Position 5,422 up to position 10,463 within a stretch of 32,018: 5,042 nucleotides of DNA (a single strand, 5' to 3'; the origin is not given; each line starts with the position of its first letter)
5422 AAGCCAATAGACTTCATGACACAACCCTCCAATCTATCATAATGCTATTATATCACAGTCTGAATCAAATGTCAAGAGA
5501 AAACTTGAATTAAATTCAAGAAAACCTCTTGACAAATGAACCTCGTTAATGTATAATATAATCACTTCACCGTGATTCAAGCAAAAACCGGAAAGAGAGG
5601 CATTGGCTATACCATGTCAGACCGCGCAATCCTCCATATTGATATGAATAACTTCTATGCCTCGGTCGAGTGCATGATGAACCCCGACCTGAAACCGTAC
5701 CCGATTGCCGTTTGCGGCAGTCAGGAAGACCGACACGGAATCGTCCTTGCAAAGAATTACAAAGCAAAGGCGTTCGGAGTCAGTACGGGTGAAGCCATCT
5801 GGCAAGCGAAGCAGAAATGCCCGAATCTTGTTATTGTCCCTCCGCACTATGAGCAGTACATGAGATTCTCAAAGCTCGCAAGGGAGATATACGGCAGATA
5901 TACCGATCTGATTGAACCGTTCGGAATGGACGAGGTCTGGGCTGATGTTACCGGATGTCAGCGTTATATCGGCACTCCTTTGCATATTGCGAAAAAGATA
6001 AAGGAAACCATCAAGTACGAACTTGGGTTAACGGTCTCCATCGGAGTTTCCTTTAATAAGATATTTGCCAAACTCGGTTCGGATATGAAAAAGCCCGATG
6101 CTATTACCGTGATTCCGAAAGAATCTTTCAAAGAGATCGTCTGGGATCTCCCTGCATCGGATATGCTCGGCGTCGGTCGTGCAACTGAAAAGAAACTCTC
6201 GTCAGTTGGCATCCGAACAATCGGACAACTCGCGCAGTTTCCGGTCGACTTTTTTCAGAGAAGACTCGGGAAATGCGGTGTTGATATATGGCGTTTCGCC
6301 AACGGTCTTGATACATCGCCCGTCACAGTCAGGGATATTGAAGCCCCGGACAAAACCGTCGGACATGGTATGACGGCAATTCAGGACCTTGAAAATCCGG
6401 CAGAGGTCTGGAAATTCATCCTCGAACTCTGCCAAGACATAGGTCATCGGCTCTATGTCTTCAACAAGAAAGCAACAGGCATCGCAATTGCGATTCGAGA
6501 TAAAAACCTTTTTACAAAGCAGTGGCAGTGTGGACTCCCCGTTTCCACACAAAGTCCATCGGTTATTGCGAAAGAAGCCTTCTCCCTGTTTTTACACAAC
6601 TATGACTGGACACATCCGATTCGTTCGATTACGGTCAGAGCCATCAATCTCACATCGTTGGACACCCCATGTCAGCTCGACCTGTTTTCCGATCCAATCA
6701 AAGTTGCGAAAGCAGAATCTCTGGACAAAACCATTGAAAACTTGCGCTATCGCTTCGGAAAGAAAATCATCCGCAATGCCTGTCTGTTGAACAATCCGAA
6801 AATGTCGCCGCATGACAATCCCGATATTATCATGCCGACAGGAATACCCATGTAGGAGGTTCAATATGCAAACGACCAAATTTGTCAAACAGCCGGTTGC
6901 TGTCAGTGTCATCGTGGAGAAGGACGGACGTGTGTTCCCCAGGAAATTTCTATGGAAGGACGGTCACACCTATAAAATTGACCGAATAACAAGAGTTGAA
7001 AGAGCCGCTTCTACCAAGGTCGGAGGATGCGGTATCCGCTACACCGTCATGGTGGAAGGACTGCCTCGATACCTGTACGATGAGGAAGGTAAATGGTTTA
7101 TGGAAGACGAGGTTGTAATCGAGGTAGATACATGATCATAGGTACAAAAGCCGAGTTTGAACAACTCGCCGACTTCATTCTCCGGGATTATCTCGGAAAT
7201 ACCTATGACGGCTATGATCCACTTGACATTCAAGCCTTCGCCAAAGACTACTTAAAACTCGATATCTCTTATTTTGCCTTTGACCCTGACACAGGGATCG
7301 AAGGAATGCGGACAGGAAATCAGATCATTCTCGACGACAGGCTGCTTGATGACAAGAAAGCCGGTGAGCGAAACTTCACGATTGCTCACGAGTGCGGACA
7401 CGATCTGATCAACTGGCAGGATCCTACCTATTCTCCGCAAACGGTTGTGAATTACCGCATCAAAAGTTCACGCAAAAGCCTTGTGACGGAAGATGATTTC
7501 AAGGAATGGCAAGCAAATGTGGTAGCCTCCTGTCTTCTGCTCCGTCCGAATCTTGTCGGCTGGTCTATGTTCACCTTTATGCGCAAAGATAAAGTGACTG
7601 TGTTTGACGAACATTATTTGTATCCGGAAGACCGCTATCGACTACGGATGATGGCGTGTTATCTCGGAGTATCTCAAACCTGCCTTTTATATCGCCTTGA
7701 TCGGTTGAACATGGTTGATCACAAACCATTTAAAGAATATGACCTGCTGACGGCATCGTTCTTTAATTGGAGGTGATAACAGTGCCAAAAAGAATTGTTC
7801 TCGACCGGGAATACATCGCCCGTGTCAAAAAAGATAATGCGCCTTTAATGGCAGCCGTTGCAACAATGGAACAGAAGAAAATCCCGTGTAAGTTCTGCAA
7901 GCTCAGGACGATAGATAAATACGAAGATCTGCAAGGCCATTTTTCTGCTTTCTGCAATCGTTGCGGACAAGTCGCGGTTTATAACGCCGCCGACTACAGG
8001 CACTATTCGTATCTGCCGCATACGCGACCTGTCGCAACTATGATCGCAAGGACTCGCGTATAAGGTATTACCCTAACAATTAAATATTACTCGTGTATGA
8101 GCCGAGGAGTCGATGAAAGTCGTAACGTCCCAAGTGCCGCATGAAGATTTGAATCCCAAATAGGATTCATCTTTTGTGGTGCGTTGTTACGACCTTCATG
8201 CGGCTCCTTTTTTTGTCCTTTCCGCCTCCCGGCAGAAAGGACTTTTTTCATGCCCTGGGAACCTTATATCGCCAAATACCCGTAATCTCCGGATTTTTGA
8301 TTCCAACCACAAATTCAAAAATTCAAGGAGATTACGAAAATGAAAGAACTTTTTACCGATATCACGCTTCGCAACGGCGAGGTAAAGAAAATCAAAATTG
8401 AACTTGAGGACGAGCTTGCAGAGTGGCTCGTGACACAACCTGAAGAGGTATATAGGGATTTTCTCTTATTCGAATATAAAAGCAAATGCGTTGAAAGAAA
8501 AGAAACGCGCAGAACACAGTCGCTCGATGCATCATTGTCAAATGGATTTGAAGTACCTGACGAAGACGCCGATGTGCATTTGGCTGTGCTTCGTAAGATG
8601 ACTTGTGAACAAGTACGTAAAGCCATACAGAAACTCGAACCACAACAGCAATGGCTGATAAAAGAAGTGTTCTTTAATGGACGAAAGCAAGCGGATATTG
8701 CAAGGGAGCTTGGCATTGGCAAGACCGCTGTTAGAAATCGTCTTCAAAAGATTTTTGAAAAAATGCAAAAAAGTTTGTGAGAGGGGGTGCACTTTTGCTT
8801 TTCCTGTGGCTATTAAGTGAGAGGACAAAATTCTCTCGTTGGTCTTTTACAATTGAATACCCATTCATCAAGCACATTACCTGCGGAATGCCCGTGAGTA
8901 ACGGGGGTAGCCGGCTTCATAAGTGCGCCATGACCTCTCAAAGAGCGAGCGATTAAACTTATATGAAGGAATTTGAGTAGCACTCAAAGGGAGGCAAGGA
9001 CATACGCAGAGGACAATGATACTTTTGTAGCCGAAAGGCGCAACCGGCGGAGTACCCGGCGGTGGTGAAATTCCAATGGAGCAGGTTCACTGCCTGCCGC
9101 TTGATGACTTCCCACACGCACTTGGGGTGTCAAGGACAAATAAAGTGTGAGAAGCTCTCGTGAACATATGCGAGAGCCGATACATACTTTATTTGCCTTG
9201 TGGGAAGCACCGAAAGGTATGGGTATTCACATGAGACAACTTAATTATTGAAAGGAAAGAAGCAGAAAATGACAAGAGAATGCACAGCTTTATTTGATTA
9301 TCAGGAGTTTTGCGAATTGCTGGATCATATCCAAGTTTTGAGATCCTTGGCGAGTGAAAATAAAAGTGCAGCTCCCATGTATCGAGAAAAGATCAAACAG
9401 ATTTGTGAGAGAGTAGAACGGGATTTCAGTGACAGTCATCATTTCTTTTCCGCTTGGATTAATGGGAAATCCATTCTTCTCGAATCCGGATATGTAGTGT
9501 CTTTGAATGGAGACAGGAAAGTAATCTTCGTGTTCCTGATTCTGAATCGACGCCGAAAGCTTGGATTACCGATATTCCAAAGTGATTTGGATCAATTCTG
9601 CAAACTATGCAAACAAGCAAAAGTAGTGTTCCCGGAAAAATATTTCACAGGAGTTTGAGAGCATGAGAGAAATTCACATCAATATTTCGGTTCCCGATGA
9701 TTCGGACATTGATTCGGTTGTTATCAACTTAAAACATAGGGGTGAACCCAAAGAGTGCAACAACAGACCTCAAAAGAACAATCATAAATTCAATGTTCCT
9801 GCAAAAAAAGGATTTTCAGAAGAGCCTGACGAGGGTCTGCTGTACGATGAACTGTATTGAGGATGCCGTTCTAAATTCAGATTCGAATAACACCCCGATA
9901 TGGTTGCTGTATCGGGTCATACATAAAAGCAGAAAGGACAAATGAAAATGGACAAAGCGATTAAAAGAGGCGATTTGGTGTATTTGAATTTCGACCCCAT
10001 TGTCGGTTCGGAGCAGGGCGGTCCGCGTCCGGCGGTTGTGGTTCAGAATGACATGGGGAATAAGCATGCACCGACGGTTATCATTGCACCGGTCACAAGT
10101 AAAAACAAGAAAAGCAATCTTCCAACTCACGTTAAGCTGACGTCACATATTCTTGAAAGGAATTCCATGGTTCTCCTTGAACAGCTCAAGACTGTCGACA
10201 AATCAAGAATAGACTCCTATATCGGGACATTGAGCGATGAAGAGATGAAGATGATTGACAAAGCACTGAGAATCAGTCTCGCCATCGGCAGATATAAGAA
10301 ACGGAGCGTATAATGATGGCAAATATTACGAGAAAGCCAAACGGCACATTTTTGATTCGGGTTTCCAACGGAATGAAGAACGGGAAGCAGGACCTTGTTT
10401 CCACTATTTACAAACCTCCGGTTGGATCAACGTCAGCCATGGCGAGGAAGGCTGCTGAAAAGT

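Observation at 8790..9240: ~450-nt ORF-free, densely base-paired region inside the island: candidate novel large structured RNA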

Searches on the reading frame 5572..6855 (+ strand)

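Call 18: search_protein_families(library=pfam, proteins=[window:5572-6855:+], max_evalue=0.01)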
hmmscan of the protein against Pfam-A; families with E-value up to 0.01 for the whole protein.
window:5572-6855:+ (427 aa): 4 families
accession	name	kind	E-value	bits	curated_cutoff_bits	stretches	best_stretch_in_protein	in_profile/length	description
PF00817.25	IMS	-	9e-45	152.7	23.2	1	23-171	1-148/148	impB/mucB/samB family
PF11799.13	IMS_C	-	3.4e-14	53.6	20.7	1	261-371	2-109/109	impB/mucB/samB family C-terminal domain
PF21999.2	IMS_HHH_1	-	2.7e-10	41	27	1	200-247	5-53/53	DNA polymerase-iota, thumb domain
PF11798.14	IMS_HHH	-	0.00013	22.4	24.4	1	184-214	2-32/32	IMS family HHH motif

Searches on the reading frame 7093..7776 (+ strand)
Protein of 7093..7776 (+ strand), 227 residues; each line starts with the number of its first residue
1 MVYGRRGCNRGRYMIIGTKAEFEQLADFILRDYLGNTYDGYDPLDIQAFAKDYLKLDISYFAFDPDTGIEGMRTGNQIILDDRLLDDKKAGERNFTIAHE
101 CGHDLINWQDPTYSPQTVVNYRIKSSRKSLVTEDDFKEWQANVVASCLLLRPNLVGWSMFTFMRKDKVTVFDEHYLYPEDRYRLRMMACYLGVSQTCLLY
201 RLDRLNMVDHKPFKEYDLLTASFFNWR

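Call 18: search_protein_families(library=pfam, proteins=[window:7093-7776:+], max_evalue=0.01)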
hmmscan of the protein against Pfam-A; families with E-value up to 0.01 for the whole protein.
window:7093-7776:+ (227 aa): 1 family
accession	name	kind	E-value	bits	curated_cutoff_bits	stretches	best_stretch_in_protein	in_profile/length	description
PF06114.19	Peptidase_M78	-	0.0012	19.1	22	1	45-150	5-87/123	IrrE N-terminal-like domain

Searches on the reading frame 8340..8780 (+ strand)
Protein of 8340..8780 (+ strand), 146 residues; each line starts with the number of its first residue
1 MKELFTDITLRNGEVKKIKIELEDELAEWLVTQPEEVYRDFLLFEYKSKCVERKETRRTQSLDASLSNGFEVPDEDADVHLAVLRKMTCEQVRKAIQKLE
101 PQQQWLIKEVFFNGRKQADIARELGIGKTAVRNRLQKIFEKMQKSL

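Call 18: search_protein_families(library=pfam, proteins=[window:8340-8780:+], max_evalue=0.01)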
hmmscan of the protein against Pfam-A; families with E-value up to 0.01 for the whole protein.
window:8340-8780:+ (146 aa): 7 families
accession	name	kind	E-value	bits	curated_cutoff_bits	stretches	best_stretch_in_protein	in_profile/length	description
PF08281.18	Sigma70_r4_2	-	1.6e-10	40.9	25.7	1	90-142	2-54/54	Sigma-70, region 4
PF04545.22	Sigma70_r4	-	1.2e-07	31.5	24.1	1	95-144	1-50/50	Sigma-70, region 4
PF16509.11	KORA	-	4.1e-06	27.3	26.7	1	87-143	1-59/84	TrfB plasmid transcriptional repressor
PF07638.17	Sigma70_ECF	-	0.0005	20.4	21.1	1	89-145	127-182/185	ECF sigma factor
PF00196.25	GerE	-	0.0032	17.5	23.5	1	105-143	8-46/57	Bacterial regulatory proteins, luxR family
PF09862.15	DUF2089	-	0.0043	17.1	33.4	1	119-144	21-46/47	Domain of unknown function (DUF2089)-HTH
PF13556.12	HTH_30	-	0.0061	16.8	27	0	111-141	9-39/59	PucR C-terminal helix-turn-helix domain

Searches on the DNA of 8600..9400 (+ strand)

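Call 5: search_rna_families(source=window, start=8600, end=9400, threshold=evalue, max_evalue=10, show_alignments=3)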
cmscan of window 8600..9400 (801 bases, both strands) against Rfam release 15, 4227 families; matches with E-value up to 10: 6.
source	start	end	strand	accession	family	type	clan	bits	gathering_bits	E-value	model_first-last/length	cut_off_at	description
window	9013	9079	+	RF02913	pemK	Cis-reg;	-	67.3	34.8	7.5e-12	1-61/61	no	pemK RNA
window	9015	9092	+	RF03082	dinG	Gene; sRNA;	-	19.4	46.9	0.98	1-87/87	no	dinG RNA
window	9128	9201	-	RF03601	MIR7993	Gene; miRNA;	-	16.5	100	6.4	1-138/138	no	MIR7993 microRNA precursor family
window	9038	9083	+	RF01727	SAM-SAH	Cis-reg; riboswitch;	-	16.2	40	0.64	1-49/49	no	SAM/SAH riboswitch aptamer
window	9059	9093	+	RF00289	SNORND104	Gene; snRNA; snoRNA; CD-box;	CL00077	12.6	40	6.8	1-70/70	no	Small nucleolar RNA SNORD104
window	8702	8819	+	RF02191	TCL6_1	Gene; lncRNA;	-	11.5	60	8.6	1-113/113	no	T-cell leukemia/lymphoma 6 conserved region 1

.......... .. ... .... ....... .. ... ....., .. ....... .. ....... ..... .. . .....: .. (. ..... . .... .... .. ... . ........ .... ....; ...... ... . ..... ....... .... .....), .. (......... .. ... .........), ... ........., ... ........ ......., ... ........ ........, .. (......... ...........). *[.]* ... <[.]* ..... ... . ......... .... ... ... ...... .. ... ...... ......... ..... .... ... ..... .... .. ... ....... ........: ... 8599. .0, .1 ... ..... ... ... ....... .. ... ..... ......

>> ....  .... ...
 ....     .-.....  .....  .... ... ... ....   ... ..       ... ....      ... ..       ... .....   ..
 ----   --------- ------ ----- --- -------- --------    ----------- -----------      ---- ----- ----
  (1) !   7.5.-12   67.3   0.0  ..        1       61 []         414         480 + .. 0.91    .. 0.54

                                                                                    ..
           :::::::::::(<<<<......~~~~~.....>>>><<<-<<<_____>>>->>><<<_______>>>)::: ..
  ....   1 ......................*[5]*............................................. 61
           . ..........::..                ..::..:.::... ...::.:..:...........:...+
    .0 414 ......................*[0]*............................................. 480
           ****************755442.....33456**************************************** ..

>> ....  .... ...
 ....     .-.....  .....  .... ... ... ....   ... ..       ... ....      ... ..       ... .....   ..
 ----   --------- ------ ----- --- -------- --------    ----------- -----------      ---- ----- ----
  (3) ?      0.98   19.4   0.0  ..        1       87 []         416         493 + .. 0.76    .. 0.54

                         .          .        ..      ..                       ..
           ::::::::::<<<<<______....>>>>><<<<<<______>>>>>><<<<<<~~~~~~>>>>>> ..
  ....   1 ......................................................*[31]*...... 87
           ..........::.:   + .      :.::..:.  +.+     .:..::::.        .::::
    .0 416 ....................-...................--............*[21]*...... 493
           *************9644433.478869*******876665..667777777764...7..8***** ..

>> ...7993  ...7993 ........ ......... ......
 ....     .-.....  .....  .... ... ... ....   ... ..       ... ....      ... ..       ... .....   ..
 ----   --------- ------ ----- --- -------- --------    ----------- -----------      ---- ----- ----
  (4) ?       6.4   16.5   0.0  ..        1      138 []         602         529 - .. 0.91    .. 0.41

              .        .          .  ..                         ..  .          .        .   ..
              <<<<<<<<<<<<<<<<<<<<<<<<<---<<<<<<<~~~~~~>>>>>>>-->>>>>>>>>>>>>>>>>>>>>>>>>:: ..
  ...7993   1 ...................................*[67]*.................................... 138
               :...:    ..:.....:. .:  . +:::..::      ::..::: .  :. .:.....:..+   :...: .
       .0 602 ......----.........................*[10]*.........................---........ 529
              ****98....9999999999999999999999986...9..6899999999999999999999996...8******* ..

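Call 9: search_dna_similar(query=window:8781-9268:+, collection=plasmids, mode=distant, max_rows=30)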
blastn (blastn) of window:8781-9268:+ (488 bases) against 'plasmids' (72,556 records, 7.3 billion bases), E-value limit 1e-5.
Records with a match: 1; places in all: 1; records where one place covers at least 80% of the query: 0.
Best place of each record, by identity: 60-80% 1.
By first word of the organism name: Subdoligranulum 1.
By predicted mobility (MOB-suite, as given by PLSDB): non-mobilizable 1.
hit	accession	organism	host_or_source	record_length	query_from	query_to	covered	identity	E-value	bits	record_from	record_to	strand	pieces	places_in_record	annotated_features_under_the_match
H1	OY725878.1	Subdoligranulum variabile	-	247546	235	367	27%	73.1%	2e-11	77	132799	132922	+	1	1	record has no annotation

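Call 10: search_dna_similar(query=window:8781-9268:+, collection=phages, mode=distant, max_rows=30)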
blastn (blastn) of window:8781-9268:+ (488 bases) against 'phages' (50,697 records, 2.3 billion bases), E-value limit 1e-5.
Records with a match: 1; places in all: 1; records where one place covers at least 80% of the query: 0.
Best place of each record, by identity: 60-80% 1.
By first word of the organism name: Bacteriophage 1.
By host as written in the record: - 1.
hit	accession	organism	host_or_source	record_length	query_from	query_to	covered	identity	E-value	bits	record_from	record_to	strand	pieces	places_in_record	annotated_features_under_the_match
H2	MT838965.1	Bacteriophage sp.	human fecal samples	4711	71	279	43%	70.6%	3e-17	95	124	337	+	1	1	record has no annotation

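Call 12: get_annotated_region(hit=H2, flank=5000)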
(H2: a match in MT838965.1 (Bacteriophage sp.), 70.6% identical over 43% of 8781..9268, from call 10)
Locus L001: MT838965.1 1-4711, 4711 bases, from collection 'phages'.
description: UNVERIFIED: Bacteriophage sp. clone scaffold_9242 genomic sequence.
organism: Bacteriophage sp. (NCBI taxid 38018)
taxonomy: Viruses
host: -; source: human fecal samples; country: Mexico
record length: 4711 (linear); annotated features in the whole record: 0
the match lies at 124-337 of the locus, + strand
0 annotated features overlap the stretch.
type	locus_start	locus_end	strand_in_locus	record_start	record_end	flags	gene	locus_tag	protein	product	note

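Call 13: get_annotated_region(hit=H1, flank=4000)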
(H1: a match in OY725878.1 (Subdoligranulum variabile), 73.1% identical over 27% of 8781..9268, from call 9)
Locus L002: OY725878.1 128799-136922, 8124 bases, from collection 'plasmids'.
description: Subdoligranulum variabile strain Subdoligranulum variabile TSDC17.2-1.1 genome assembly, plasmid: 44
organism: Subdoligranulum variabile (NCBI taxid 214851)
taxonomy: Bacteria; Bacillota; Clostridia; Eubacteriales; Oscillospiraceae; Subdoligranulum; Subdoligranulum variabile
host: -; source: -; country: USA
typing (MOB-suite, as given by PLSDB): non-mobilizable
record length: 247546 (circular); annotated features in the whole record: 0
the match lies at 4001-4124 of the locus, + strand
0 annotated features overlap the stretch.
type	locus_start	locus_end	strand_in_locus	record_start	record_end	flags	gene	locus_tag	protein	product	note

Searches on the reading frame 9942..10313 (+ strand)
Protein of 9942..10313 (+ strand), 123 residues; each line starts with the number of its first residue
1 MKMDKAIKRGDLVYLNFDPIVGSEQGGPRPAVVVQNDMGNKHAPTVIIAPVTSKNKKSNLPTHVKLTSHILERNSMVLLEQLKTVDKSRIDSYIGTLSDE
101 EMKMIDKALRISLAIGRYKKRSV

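Call 18: search_protein_families(library=pfam, proteins=[window:9942-10313:+], max_evalue=0.01)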
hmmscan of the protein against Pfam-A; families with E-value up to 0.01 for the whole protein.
window:9942-10313:+ (123 aa): 2 families
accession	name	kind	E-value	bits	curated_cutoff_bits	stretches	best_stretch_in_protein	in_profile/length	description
PF02452.23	PemK_toxin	-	6.9e-35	120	23.1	1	8-113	1-109/109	PemK-like, MazF-like toxin of type II toxin-antitoxin system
PF01845.23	CcdB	-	0.0012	19.4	28.6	1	32-109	19-95/101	CcdB protein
